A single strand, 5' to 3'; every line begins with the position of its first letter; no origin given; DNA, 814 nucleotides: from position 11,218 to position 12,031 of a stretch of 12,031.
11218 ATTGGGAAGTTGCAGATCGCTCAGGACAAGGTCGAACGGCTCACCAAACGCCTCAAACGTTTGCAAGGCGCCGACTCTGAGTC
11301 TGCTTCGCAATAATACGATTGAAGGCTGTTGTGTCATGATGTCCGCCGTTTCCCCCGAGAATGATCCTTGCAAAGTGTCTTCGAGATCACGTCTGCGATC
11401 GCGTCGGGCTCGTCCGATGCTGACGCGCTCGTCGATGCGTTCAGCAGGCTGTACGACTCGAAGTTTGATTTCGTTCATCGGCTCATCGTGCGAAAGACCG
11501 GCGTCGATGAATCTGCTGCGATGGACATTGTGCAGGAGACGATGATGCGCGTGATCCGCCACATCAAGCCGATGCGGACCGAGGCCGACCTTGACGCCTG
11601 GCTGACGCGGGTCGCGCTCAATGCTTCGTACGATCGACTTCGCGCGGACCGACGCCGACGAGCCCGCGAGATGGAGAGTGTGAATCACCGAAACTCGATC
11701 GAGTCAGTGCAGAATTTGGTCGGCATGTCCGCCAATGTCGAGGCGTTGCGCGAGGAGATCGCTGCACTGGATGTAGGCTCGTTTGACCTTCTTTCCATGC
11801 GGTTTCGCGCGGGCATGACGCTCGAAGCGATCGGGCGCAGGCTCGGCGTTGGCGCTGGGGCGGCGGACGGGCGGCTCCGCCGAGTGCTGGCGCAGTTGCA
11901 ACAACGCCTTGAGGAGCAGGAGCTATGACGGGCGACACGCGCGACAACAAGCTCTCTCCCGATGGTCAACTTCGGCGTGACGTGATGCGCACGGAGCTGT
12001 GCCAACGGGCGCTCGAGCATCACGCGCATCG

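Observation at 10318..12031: Standalone periplasmic STN/secretin-N-like protein upstream of an ECF sigma factor and a coupled putative anti-sigma factor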

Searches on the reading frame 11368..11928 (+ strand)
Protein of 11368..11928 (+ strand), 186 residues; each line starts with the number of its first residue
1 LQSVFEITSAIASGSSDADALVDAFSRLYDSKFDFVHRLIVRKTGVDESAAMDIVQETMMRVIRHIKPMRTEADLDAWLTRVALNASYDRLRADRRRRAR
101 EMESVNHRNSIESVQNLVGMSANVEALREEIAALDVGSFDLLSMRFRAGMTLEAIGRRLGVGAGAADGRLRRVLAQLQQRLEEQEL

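Call 3: search_protein_families(library=pfam, proteins=[window:11368-11928:+], max_evalue=1)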
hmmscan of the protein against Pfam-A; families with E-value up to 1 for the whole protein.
window:11368-11928:+ (186 aa): 4 families
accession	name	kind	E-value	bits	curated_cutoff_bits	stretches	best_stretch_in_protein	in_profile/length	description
PF04542.20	Sigma70_r2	-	1.1e-11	44.7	24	1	34-97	7-71/71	Sigma-70 region 2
PF04545.22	Sigma70_r4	-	4.6e-05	23.3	24.1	1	141-178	12-49/50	Sigma-70, region 4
PF08281.18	Sigma70_r4_2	-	0.0024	17.9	25.7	1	125-177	2-54/54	Sigma-70, region 4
PF07638.17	Sigma70_ECF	-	0.015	15.6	21.1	1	1-181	1-183/185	ECF sigma factor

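Call 9: find_encoding_contigs(protein=window:11368-11925:+, flank=10000, max_places=4)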
Protein window:11368-11925:+ (186 aa): no gene with exactly this product is on record in the collection.

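Call 14: search_protein_families(library=ncbifam, proteins=[window:11368-11928:+], max_evalue=1)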
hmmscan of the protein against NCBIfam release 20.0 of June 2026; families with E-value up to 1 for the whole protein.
window:11368-11928:+ (186 aa): 82 families (the best 25 are shown)
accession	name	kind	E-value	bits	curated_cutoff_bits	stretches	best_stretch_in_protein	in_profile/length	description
TIGR02937.1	sigma70-ECF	superfamily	7.9e-19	67.9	42.9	1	23-181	1-165/165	sigma-70 family RNA polymerase sigma factor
TIGR02952.1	Sig70_famx2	equivalog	8.5e-18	64.8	206.45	1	22-179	10-168/170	ECF subfamily RNA polymerase sigma factor, BldN family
NF007216.0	PRK09638.1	equivalog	2e-15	57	194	1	23-185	18-178/180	RNA polymerase sigma factor SigY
TIGR02989.1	Sig-70_gvs1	subfamily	2.3e-15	56.9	124.55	1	40-179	17-156/158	RNA polymerase sigma-70 factor, Rhodopirellula/Verrucomicrobium family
NF009166.1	PRK12513.1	equivalog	6.2e-15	55.4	206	1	22-185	21-190/193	RNA polymerase sigma factor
NF004113.0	PRK05602.1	equivalog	3.3e-14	53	208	1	23-185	45-205/211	RNA polymerase sigma factor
NF007227.0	PRK09645.1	subfamily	3.8e-14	53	202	1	21-184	11-173/177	sigma-70 family RNA polymerase sigma factor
NF007222.0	PRK09640.1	equivalog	4.9e-14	52.3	194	1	47-184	49-185/188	RNA polymerase sigma factor SigX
NF008888.0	PRK11922.1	equivalog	2.5e-13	50.2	204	1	40-172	46-187/231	RNA polymerase sigma factor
TIGR02959.1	SigZ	equivalog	3e-12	46.7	168.65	1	44-183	15-150/170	RNA polymerase sigma factor SigZ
NF058625.1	sigma_PG0214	equivalog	3.6e-12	46.3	130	1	43-182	23-162/170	GFO_1088 family ECF-type sigma factor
TIGR02983.1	SigE-fam_strep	subfamily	1.1e-11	44.9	141.55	1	22-184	5-161/162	SigE family RNA polymerase sigma factor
NF007225.0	PRK09643.1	equivalog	1.8e-11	44.2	190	1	23-182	27-183/204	RNA polymerase sigma factor SigM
NF007228.0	PRK09646.1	subfamily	2.2e-11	43.8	226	1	22-182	29-191/194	ECF RNA polymerase sigma factor SigK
TIGR02985.1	Sig70_bacteroi1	subfamily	1e-10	42.1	126.4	1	24-181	2-162/162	RNA polymerase sigma-70 factor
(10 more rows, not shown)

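Call 76: list_cluster_members(proteins=[P0001, window:11368-11925:+, window:8807-10147:+])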
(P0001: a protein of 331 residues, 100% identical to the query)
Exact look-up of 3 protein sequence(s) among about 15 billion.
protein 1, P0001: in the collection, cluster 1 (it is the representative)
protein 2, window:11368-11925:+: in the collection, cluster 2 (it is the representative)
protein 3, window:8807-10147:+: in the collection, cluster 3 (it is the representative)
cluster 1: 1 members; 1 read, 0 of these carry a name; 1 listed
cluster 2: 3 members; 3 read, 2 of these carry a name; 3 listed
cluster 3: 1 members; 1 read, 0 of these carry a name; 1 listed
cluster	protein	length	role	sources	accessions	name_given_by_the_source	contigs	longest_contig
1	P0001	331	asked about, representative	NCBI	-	-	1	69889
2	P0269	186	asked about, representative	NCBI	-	-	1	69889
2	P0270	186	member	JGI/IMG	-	RNA polymerase sigma-70 factor, ECF subfamily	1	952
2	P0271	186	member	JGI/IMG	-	RNA polymerase sigma-70 factor, ECF subfamily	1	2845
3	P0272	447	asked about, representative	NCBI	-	-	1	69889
